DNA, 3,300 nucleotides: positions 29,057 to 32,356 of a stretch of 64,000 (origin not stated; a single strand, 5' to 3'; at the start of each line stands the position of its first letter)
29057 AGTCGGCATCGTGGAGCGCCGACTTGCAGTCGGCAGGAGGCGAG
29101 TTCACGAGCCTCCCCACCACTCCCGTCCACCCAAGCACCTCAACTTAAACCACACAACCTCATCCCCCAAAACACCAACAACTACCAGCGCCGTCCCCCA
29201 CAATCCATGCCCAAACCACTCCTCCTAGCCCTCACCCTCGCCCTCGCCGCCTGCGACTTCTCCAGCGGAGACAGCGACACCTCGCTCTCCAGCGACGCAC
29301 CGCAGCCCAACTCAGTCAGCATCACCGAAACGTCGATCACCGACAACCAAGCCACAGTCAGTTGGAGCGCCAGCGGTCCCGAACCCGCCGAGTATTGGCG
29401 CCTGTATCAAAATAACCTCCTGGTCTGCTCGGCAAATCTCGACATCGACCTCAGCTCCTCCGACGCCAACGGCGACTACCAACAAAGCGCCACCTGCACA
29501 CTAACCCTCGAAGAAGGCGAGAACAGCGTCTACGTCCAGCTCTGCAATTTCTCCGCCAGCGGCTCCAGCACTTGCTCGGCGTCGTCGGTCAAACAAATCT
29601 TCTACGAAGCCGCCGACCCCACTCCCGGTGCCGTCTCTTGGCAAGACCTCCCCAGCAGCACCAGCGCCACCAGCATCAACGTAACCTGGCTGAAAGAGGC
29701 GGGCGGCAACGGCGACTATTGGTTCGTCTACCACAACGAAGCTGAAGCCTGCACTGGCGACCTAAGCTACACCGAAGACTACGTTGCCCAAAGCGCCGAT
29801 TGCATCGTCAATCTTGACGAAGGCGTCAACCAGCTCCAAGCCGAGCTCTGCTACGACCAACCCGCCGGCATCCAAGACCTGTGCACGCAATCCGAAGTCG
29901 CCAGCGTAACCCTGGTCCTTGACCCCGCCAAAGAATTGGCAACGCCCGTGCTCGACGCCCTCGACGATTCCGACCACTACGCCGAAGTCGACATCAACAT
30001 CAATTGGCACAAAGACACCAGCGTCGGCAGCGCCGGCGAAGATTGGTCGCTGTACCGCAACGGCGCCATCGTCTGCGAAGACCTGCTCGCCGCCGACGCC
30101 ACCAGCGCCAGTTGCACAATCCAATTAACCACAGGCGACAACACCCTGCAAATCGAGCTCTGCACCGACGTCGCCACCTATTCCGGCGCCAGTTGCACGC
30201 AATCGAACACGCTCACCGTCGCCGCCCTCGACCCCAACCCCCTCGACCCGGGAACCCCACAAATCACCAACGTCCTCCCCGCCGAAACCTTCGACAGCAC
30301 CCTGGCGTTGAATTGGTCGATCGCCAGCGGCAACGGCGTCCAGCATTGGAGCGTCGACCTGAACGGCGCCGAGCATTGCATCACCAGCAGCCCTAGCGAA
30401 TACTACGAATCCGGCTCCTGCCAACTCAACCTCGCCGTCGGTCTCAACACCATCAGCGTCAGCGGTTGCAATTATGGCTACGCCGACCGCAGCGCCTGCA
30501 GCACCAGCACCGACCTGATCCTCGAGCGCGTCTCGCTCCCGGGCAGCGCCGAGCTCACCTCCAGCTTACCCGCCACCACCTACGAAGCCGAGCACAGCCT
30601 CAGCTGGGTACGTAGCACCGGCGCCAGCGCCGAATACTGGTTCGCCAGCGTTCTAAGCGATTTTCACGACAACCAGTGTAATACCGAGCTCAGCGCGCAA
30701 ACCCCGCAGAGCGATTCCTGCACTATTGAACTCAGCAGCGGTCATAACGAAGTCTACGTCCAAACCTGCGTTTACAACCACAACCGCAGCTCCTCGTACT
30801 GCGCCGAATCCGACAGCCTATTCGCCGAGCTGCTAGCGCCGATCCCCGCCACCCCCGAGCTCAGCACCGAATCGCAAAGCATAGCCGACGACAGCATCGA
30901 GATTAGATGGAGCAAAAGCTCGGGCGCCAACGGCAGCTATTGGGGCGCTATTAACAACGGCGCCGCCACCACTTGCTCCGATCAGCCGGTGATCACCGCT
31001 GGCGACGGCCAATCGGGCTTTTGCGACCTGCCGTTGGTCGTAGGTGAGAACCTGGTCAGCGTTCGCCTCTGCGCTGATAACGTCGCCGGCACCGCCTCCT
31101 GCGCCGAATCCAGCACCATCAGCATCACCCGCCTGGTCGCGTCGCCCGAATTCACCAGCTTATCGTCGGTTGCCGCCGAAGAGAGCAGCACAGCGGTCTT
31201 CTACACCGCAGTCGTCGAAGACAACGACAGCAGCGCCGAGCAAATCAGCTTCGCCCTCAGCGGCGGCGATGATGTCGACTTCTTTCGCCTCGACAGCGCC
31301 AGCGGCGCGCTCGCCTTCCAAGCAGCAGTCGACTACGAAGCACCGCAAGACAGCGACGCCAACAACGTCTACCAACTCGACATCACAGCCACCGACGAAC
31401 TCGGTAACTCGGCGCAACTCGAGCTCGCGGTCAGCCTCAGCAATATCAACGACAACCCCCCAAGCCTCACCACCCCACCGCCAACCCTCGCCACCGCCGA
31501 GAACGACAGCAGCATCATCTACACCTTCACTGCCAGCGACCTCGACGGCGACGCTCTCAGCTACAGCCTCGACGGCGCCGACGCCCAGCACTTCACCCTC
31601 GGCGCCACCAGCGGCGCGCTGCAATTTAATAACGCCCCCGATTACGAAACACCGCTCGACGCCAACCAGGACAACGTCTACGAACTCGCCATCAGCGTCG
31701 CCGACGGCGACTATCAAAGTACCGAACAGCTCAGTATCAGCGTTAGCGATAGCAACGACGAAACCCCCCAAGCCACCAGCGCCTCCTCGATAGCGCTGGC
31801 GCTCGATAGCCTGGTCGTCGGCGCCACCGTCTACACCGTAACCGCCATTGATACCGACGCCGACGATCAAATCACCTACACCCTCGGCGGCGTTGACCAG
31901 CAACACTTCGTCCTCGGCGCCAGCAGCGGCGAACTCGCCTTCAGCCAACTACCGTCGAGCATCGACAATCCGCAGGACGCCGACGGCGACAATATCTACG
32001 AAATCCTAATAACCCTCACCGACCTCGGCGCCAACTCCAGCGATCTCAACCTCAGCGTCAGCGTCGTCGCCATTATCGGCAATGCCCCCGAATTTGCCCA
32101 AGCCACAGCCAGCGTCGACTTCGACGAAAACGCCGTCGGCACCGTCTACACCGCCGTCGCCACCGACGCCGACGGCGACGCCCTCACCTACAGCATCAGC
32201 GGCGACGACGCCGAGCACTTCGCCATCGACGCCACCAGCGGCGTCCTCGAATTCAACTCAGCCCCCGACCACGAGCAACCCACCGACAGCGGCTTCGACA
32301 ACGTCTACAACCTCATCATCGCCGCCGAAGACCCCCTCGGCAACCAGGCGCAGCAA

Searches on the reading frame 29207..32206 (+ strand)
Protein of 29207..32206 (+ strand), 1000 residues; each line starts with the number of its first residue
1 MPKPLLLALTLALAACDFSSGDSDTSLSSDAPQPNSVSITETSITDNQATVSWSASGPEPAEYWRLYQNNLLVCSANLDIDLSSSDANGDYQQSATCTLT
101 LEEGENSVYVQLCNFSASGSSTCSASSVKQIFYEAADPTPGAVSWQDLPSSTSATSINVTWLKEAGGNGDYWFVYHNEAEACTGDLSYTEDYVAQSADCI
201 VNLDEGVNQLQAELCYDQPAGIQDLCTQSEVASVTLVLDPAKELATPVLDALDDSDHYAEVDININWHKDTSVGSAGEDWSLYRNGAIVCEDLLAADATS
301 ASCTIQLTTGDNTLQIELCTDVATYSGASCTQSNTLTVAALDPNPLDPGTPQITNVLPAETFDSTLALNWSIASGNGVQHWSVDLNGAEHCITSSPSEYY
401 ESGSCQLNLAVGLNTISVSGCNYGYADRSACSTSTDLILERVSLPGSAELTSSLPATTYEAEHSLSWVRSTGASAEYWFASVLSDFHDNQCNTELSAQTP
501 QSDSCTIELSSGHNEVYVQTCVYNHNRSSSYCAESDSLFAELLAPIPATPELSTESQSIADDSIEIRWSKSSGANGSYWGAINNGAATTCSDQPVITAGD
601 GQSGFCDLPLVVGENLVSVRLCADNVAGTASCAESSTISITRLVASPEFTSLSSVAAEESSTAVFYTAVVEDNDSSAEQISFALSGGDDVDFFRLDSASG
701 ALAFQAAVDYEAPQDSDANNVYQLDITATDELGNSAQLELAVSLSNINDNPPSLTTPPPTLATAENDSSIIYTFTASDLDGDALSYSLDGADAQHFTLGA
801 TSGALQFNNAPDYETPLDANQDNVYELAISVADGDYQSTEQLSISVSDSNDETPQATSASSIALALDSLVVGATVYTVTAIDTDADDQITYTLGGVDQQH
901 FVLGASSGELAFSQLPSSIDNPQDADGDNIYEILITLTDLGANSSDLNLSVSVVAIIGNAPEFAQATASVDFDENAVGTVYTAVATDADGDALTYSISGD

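Call 10: search_protein_families(library=pfam, proteins=[window:29207-32206:+], max_evalue=0.01)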
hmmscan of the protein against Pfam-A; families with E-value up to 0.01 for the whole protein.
window:29207-32206:+ (1000 aa): 1 family
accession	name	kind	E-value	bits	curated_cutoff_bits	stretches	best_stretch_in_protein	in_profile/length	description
PF00028.23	Cadherin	-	2e-16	60.6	28.8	2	662-736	12-84/93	Cadherin domain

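Call 43: find_homologous_proteins(query=window:29207-32206:+, max_evalue=1e-20)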
Query window:29207-32206:+ (1000 aa): 13 proteins with E <= 1e-20 among 8000 candidates.
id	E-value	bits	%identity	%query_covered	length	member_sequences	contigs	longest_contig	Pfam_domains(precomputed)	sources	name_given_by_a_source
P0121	0.0e+0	1018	46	100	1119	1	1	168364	PF25374.1,PF23592.1,PF00028.24,PF08329.17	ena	-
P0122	2.0e-280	951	48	97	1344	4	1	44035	PF22352.3,PF00028.24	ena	-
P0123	2.5e-244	832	46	97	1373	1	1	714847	PF22352.3,PF07603.18,PF00028.24,PF18911.7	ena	-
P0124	1.8e-236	806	48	82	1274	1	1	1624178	PF22352.3,PF17963.8,PF07603.18,PF00028.24,PF18911.7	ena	-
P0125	7.6e-234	797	48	86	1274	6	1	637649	PF22352.3,PF07603.18,PF00028.24,PF18911.7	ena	-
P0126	2.5e-232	792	47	86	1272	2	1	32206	PF22352.3,PF07603.18,PF00028.24,PF08329.17,PF18911.7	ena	-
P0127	4.4e-84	301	33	35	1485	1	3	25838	PF03382.21,PF18962.8,PF00028.24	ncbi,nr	ncbi:MAG TPA: hypothetical protein DCE41_34215 [Cytophagales bacterium]|nr:hypothetical protein [Cyt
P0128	1.2e-50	191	29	37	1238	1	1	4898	PF00801.27,PF17963.8,PF17892.8,PF23592.1,PF00028.24,PF17803.8,PF00353.26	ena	-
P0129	9.4e-45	171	33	30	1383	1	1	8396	PF23592.1,PF00028.24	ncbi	ncbi:MAG: cadherin domain-containing protein [Chitinophagaceae bacterium]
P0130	2.0e-44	170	34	18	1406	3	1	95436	PF25059.2,PF17963.8,PF23592.1,PF00028.24,PF17803.8,PF23197.2,PF28399.1,PF13753.13,PF16709.12,PF00041.28,PF28393.1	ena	-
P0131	6.1e-31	126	29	32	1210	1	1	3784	PF17963.8,PF17892.8,PF00028.24,PF17803.8,PF00353.26,PF18911.7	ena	-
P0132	1.8e-30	124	29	32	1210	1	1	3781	PF17963.8,PF17892.8,PF00028.24,PF17803.8,PF00353.26,PF18911.7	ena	-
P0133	3.2e-21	93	34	21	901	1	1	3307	PF00028.24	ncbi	-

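Call 44: find_encoding_contigs(protein=P0121, flank=10000, max_places=3)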
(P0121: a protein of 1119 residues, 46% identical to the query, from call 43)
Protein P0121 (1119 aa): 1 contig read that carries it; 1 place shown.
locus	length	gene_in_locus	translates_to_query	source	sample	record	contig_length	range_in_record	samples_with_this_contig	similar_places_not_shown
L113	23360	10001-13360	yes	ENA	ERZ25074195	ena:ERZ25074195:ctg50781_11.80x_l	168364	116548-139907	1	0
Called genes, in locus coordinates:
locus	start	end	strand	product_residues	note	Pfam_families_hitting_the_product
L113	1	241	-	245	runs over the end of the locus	PF08021:FAD_binding_9, PF04954:SIP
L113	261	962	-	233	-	PF01895:PhoU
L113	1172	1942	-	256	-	PF00005:ABC_tran, PF13304:AAA_21 (faint), PF13401:AAA_22 (faint)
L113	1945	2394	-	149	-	PF00528:BPD_transp_1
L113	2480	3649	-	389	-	-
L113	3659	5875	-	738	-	PF00528:BPD_transp_1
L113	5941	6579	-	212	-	-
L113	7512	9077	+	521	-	PF09820:AAA-ATPase_like, PF08011:PDDEXK_9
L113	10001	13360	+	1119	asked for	PF08329:ChitinaseA_N (faint), PF00028:Cadherin (weak), PF23592:Cadherin_CELSR2_9th (faint), PF25374:Cadherin_FAT4_N (faint), PF00028:Cadherin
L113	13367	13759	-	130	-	-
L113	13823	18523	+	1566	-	PF17803:Cadherin_4 (faint), PF00028:Cadherin, PF00704:Glyco_hydro_18, PF00182:Glyco_hydro_19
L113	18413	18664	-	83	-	-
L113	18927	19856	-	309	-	PF13379:NMT1_2, PF09084:NMT1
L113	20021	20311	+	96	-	PF00166:Cpn10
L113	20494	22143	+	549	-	PF00118:Cpn60_TCP1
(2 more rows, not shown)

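Call 45: find_encoding_contigs(protein=P0122, flank=10000, max_places=3)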
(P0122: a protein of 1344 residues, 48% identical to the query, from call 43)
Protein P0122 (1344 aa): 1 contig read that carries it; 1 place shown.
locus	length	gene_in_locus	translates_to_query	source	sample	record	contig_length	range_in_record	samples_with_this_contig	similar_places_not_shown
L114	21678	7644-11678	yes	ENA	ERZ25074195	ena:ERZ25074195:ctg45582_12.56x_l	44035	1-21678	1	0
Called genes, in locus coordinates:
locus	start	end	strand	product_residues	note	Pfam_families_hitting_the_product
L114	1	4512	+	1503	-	?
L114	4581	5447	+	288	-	PF12784:PDDEXK_2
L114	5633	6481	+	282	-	PF12784:PDDEXK_2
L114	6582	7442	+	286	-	PF12784:PDDEXK_2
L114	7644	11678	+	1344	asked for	PF00028:Cadherin, PF22352:K319L-like_PKD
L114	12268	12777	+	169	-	PF07603:Lcl_C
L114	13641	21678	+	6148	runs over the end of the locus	PF17963:Big_9 (faint), PF22914:Fibulin_C (faint), PF00028:Cadherin (weak), PF00028:Cadherin, PF17803:Cadherin_4 (weak), PF00028:Cadherin, PF00704:Glyco_hydro_18, PF00182:Glyco_hydro_19, +2 more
